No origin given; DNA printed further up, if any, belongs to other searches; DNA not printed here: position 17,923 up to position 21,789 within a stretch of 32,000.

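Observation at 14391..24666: Four-gene coupled operon (Zn-ribbon methyltransferase, giant P-loop ATPase, 182-aa unknown, SNF2 helicase-nuclease): candidate uncharacterised modification-linked defence system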

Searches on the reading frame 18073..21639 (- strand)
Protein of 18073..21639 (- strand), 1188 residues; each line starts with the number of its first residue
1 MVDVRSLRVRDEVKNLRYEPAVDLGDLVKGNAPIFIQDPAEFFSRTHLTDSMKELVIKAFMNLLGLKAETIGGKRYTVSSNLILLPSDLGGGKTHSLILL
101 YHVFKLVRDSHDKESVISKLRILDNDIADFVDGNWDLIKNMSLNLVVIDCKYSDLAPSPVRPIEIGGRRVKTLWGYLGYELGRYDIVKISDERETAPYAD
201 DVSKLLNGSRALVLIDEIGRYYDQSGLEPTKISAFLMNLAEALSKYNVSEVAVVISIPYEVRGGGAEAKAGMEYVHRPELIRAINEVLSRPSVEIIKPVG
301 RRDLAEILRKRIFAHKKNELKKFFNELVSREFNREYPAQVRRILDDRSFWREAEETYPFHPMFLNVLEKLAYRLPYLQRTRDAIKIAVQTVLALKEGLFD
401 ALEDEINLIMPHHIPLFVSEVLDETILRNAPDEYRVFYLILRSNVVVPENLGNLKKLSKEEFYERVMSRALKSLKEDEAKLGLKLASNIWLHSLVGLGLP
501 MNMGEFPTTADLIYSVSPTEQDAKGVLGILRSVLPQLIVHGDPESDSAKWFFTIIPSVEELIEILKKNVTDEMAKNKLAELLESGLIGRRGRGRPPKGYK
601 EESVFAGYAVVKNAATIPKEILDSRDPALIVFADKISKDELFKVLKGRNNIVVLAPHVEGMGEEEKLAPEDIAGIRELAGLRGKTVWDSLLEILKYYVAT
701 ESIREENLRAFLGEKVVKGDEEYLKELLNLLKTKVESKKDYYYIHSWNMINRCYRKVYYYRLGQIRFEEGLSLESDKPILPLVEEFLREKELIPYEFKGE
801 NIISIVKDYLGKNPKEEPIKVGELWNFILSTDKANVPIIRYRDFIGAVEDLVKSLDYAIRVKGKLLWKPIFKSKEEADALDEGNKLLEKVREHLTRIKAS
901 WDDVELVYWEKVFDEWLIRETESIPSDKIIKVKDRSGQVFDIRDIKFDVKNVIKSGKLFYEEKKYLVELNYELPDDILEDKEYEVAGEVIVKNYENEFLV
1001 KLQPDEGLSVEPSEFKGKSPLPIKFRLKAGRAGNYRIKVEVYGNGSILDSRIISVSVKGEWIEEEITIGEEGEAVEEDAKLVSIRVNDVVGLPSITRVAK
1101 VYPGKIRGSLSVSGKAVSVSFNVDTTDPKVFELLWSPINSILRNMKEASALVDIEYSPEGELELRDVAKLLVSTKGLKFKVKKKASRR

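Call 3: search_protein_families(library=pfam, proteins=[window:18073-21639:-], max_evalue=0.01)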
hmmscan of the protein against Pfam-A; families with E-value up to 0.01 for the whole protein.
window:18073-21639:- (1188 aa): 1 family
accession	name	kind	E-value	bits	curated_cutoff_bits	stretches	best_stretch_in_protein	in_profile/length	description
PF04465.17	DUF499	-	0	1083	23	1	119-1184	2-1024/1024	Protein of unknown function (DUF499)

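Call 4: search_protein_families(library=padloc, proteins=[window:18073-21639:-], max_evalue=0.01)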
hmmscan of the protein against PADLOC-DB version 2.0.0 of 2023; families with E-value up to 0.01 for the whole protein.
window:18073-21639:- (1188 aa): 3 families
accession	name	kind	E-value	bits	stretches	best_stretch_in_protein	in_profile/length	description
PDLC00662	HmaC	-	1.2e-31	107.8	1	19-426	25-400/941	AAA+ ATPase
PDLC02192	DUF499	-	1.5e-09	34.2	2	173-424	126-371/1022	-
PDLC02488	BrxC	-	0.00016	17.8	1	302-389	353-440/1240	BrxC-PglY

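Call 5: search_protein_families(library=ncbifam, proteins=[window:18073-21639:-], max_evalue=0.01)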
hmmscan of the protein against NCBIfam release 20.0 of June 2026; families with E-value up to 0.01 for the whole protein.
window:18073-21639:- (1188 aa): 1 family
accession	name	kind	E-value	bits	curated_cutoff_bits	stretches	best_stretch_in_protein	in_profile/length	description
NF042962.1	DUF499_antiphage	equivalog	6.2e-11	41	1200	2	165-424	116-371/1025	anti-phage-associated DUF499 domain-containing protein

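Call 39: search_dna_similar(query=window:18073-21639:-, collection=plasmids, mode=protein, max_evalue=0.001, max_rows=30)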
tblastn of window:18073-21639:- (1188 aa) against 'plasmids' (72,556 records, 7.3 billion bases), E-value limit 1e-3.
Records with a match: 130; places in all: 138; records where one place covers at least 80% of the query: 0.
Best place of each record, by identity: <60% 130.
By first word of the organism name: Rhodococcus 18; Thermus 16; Acinetobacter 7; Nostoc 6; Leptolyngbya 6; Planktothrix 4; Haloarcula 4; Halobacterium 4; Picosynechococcus 3; Aminobacter 3; and 44 more.
By predicted mobility (MOB-suite, as given by PLSDB): non-mobilizable 86; conjugative 23; mobilizable 21.
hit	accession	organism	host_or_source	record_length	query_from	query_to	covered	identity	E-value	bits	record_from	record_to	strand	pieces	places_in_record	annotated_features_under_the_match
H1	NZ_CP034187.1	Deinococcus psychrotolerans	whole organism,R2A medium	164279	17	632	52%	23.1%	2e-5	57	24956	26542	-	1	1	DUF499 domain-containing protein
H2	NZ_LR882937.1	Planktothrix agardhii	-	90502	4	562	47%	25.2%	7e-19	101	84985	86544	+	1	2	DUF499 domain-containing protein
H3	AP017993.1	Planktothrix agardhii NIES-204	-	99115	4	562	47%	25.2%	7e-19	101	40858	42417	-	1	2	AAA family ATPase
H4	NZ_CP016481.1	Picosynechococcus sp. PCC 7117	cell culture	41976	19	580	47%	24.9%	3e-12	79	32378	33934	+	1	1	DUF499 domain-containing protein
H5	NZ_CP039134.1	Haloarcula marismortui ATCC 43049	Cell culture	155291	21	586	48%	24.7%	2e-21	109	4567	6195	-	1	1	DUF499 domain-containing protein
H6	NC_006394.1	Haloarcula marismortui ATCC 43049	-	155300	21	586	48%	24.7%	2e-21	109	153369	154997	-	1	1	DUF499 domain-containing protein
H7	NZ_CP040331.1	Natrinema versiforme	-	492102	21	586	48%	24.6%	5e-21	108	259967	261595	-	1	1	DUF499 domain-containing protein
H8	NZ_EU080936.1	Halobacterium sp. GN101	-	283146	21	586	48%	24.6%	6e-21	107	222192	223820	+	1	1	DUF499 domain-containing protein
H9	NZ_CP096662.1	Halorussus limi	cell culture,saline soil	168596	21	586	48%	24.6%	9e-21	107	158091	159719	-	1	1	DUF499 domain-containing protein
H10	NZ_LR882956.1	Planktothrix agardhii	-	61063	4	562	47%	24.9%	7e-18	98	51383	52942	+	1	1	DUF499 domain-containing protein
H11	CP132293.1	Haloferacaceae archaeon XH8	cell culture,Pickle salt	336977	21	586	48%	24.5%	1e-20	106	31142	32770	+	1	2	record has no annotation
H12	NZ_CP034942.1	Halorubrum ezzemoulense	Cell Culture,Hypersaline Lake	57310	21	586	48%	23.8%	1e-18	100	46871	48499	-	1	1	DUF499 domain-containing protein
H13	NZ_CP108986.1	Streptomyces sp. NBC_00724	-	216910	21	517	42%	25.5%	2e-21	109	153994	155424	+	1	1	DUF499 domain-containing protein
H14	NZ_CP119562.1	Haloarcula halophila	cell culture,sediment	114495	32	542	43%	24.4%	3e-16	92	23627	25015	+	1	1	DUF499 domain-containing protein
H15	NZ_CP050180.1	Rhodococcus pyridinivorans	bacterial pure culture,Soil sample from ...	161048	38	572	45%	23.3%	2e-7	63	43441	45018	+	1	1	DUF499 domain-containing protein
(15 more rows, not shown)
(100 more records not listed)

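Call 40: get_annotated_region(hit=H5, flank=8000)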
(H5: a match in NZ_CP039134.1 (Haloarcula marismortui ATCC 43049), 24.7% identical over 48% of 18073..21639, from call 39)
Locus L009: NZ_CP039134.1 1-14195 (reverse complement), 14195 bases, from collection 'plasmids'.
description: Haloarcula marismortui ATCC 43049 plasmid pHMA155, complete sequence
organism: Haloarcula marismortui ATCC 43049 (NCBI taxid 272569)
taxonomy: Archaea; Euryarchaeota; Halobacteria; Halobacteriales; Haloarculaceae; Haloarcula; Haloarcula marismortui; Haloarcula marismortui ATCC 43049
host: -; source: Cell culture; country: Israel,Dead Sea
typing (MOB-suite, as given by PLSDB): non-mobilizable
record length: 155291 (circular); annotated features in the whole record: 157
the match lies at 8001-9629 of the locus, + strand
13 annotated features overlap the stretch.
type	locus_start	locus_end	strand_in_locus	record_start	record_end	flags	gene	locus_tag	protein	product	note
CDS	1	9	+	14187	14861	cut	-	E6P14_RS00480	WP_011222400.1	helix-turn-helix domain-containing protein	-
CDS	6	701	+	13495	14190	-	-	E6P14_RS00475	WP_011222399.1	nucleotidyltransferase family protein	-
CDS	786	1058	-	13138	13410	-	-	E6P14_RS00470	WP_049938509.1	hypothetical protein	-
CDS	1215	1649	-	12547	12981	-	-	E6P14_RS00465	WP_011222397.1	TRAM domain-containing protein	-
CDS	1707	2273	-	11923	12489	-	-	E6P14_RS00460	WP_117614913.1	hypothetical protein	-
CDS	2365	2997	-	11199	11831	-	-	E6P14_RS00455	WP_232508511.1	hypothetical protein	-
CDS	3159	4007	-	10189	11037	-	-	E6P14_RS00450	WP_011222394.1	hypothetical protein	-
CDS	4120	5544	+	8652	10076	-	-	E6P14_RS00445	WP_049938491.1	hypothetical protein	-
CDS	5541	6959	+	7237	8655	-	-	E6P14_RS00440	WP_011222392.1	hypothetical protein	-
CDS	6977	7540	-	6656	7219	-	-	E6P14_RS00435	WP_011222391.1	hypothetical protein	-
CDS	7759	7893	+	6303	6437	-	-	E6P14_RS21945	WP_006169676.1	hypothetical protein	-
CDS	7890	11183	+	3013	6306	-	-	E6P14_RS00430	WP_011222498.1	DUF499 domain-containing protein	-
CDS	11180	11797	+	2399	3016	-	-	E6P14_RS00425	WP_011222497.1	hypothetical protein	-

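Call 41: get_annotated_region(hit=H2, flank=8000)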
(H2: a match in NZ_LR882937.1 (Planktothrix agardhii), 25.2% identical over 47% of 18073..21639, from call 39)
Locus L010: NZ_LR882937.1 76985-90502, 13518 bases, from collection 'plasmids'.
description: Planktothrix agardhii strain NIVA-CYA126/8 plasmid p3
organism: Planktothrix agardhii (NCBI taxid 1160)
taxonomy: Bacteria; Cyanobacteriota; Cyanophyceae; Oscillatoriales; Microcoleaceae; Planktothrix; Planktothrix agardhii
host: -; source: -; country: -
typing (MOB-suite, as given by PLSDB): non-mobilizable
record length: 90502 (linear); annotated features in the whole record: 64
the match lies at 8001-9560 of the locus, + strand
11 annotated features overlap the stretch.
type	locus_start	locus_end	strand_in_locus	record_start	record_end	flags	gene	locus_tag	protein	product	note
CDS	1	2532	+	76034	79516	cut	-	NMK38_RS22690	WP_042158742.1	helicase-related protein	-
CDS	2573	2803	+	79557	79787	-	-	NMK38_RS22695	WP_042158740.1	hypothetical protein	-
CDS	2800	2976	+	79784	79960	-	-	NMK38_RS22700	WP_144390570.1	type II toxin-antitoxin system VapC family toxin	-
CDS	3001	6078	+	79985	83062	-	-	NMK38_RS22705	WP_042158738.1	DUF1156 domain-containing protein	-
CDS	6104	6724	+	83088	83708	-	-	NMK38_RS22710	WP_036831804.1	type I restriction endonuclease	GO:0006304 - DNA modification [Evidence IEA]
CDS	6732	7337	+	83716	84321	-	-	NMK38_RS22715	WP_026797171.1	Uma2 family endonuclease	-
CDS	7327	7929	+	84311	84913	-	-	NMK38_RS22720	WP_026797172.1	hypothetical protein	-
CDS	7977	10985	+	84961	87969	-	-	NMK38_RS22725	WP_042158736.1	DUF499 domain-containing protein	-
CDS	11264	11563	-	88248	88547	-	-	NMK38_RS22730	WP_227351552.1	fertility inhibition FinO-like protein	-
CDS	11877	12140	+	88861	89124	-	-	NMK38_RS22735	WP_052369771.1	hypothetical protein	-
CDS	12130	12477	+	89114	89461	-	-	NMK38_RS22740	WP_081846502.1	type II toxin-antitoxin system PemK/MazF family toxin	-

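Call 42: get_annotated_region(hit=H1, flank=8000)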
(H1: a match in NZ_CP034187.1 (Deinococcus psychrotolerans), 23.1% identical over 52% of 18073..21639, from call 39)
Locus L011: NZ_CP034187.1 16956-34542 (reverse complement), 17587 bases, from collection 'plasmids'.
description: Deinococcus psychrotolerans strain S14-83 plasmid unnamed3, complete sequence
organism: Deinococcus psychrotolerans (NCBI taxid 2489213)
taxonomy: Bacteria; Deinococcota; Deinococci; Deinococcales; Deinococcaceae; Deinococcus; Deinococcus psychrotolerans
host: -; source: whole organism,R2A medium; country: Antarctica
typing (MOB-suite, as given by PLSDB): non-mobilizable
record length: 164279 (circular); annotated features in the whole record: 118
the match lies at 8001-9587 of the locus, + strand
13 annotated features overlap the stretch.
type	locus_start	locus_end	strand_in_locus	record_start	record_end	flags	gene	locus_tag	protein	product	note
CDS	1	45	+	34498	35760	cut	-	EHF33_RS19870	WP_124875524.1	VWA domain-containing protein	-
CDS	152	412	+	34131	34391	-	-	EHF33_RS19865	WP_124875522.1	hypothetical protein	-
CDS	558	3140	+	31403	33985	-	-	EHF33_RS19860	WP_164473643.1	PD-(D/E)XK nuclease family protein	-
CDS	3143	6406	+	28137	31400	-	-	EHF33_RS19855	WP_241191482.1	UvrD-helicase domain-containing protein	-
CDS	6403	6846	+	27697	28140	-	-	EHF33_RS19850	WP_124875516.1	hypothetical protein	-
CDS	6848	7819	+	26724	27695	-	-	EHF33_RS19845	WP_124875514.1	WYL domain-containing protein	-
CDS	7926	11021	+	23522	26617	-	-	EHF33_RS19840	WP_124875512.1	DUF499 domain-containing protein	-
CDS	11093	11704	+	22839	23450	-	-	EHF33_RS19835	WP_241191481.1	DUF3780 domain-containing protein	-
CDS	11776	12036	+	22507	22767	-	-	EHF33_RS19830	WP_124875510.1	type II toxin-antitoxin system prevent-host-death family antitoxin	GO:0008219 - cell death [Evidence IEA]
CDS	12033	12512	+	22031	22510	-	-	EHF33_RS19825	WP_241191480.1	type II toxin-antitoxin system VapC family toxin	-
CDS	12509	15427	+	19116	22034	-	-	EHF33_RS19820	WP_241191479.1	anti-phage-associated DUF1156 domain-containing protein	GO:0051607 - defense response to virus [Evidence IEA]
CDS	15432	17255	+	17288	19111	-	-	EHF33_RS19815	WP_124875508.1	hypothetical protein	-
CDS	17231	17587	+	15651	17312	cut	-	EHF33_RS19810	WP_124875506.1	hypothetical protein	-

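Call 43: search_protein_families(library=pfam, proteins=[L011:11093-11704:+, L009:11180-11797:+, L010:7327-7929:+], max_evalue=1)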
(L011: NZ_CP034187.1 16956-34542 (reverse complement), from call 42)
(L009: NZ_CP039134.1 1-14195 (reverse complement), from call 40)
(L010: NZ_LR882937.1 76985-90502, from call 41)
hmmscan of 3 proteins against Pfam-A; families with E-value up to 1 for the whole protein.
L011:11093-11704:+ (203 aa): 1 family
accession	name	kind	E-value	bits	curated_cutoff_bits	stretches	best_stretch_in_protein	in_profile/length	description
PF12635.12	DUF3780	-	1.7e-44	152.2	27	1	18-183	6-173/184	Protein of unknown function (DUF3780)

L009:11180-11797:+ (205 aa): 2 families
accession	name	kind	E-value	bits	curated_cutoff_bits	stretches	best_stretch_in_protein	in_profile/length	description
PF24728.1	DUF7680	-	6.1e-39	133.9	24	1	24-203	1-141/141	Domain of unknown function (DUF7680)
PF16121.10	40S_S4_C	-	0.14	12.2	27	1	132-150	20-38/48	40S ribosomal protein S4 C-terminus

L010:7327-7929:+ (200 aa): 0 families

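Call 57: find_homologous_proteins(query=L011:11093-11704:+, max_evalue=0.001)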
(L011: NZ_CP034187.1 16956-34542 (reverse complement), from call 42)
Query L011:11093-11704:+ (203 aa): 483 proteins with E <= 0.001 among 854 candidates; the best 120 are listed.
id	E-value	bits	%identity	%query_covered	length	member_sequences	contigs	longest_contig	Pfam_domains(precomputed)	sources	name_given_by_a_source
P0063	8.1e-118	410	100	90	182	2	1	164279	PF12635.13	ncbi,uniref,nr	ncbi:DUF3780 domain-containing protein (plasmid) [Deinococcus psychrotolerans]|uniref:DUF3780 domain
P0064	3.8e-95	336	73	100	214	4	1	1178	PF12635.13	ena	-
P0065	2.6e-88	313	71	97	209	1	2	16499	PF12635.13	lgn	-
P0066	3.5e-88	313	69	100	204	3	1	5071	PF12635.13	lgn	-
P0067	1.3e-83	298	65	99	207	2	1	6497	PF12635.13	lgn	-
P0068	1.4e-73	265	62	94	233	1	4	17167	PF12635.13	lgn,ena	-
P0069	1.4e-72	262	60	100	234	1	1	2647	PF12635.13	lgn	-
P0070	5.8e-68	247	58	99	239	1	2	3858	PF12635.13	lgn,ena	-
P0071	8.7e-49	184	49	95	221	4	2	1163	PF12635.13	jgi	jgi:hypothetical protein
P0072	2.7e-48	182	48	97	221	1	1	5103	PF12635.13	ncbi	-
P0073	1.6e-47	180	50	88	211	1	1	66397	PF12635.13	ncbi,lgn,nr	ncbi:MAG: DUF3780 domain-containing protein [Anaerolineae bacterium]|nr:DUF3780 domain-containing pr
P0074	3.2e-47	179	46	97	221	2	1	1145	PF12635.13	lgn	-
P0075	3.2e-47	179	51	89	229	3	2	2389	PF12635.13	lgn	-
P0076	3.3e-47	179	48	88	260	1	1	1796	PF12635.13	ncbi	-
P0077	3.7e-47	179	50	90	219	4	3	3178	PF12635.13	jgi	jgi:hypothetical protein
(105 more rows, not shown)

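Call 74: predict_structure(alignment_id=A3)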
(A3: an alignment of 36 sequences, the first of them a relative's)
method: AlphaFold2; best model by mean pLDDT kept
length: 182 residues; sequences in the alignment: 36
mean_pLDDT: 85.1   pTM: 0.76
mean pLDDT of the five models: 85.1, 84.6, 84.5, 83.1, 82.2
residues with pLDDT >= 90: 117; 70-90: 29; 50-70: 30; < 50: 6
segments of 3 or more residues with pLDDT < 50: none
pLDDT, mean of each block of 10 residues (from residue 1): 80 96 93 91 96 95 95 95 95 93 94 91 85 81 89 54 62 55 45
secondary structure, 60 per line:
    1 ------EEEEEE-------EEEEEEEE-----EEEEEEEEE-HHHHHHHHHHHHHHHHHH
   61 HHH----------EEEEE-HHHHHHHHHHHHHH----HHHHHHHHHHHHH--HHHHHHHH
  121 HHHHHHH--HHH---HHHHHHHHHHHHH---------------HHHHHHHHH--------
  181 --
elements in order: E7-12 E20-27 E33-41 H43-63 E74-78 H80-93 H98-110 H113-127 H136-148 H164-172

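Call 78: search_protein_families(library=pfam, proteins=[L010:1-2532:+], max_evalue=0.001)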
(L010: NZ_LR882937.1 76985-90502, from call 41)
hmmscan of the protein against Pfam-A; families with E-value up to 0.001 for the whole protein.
L010:1-2532:+ (843 aa): 2 families
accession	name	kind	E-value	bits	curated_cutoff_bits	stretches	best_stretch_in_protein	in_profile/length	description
PF00271.37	Helicase_C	-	3.4e-21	76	23.5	1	157-284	2-110/110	Helicase conserved C-terminal domain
PF13020.12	NOV_C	-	3e-20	72.5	22.1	1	716-811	1-91/91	Protein NO VEIN, C-terminal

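Call 82: search_solved_structures(query=window:18073-21639:-, max_evalue=0.01)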
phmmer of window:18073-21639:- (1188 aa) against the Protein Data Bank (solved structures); distinct sequences matched with E-value up to 0.01: 0.

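Call 90: search_protein_families(library=padloc, proteins=[L009:11180-11797:+, L011:11093-11704:+], max_evalue=0.01)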
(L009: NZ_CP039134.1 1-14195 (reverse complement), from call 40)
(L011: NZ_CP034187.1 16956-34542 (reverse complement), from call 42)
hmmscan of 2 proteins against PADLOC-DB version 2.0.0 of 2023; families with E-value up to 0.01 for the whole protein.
L009:11180-11797:+ (205 aa): 0 families

L011:11093-11704:+ (203 aa): 2 families
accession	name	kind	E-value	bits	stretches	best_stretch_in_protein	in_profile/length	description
PDLC02191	DUF3780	-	3.6e-40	135.6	1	27-199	16-189/196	-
PDLC02190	DUF3780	-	1.7e-33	114.3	1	19-170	20-173/361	-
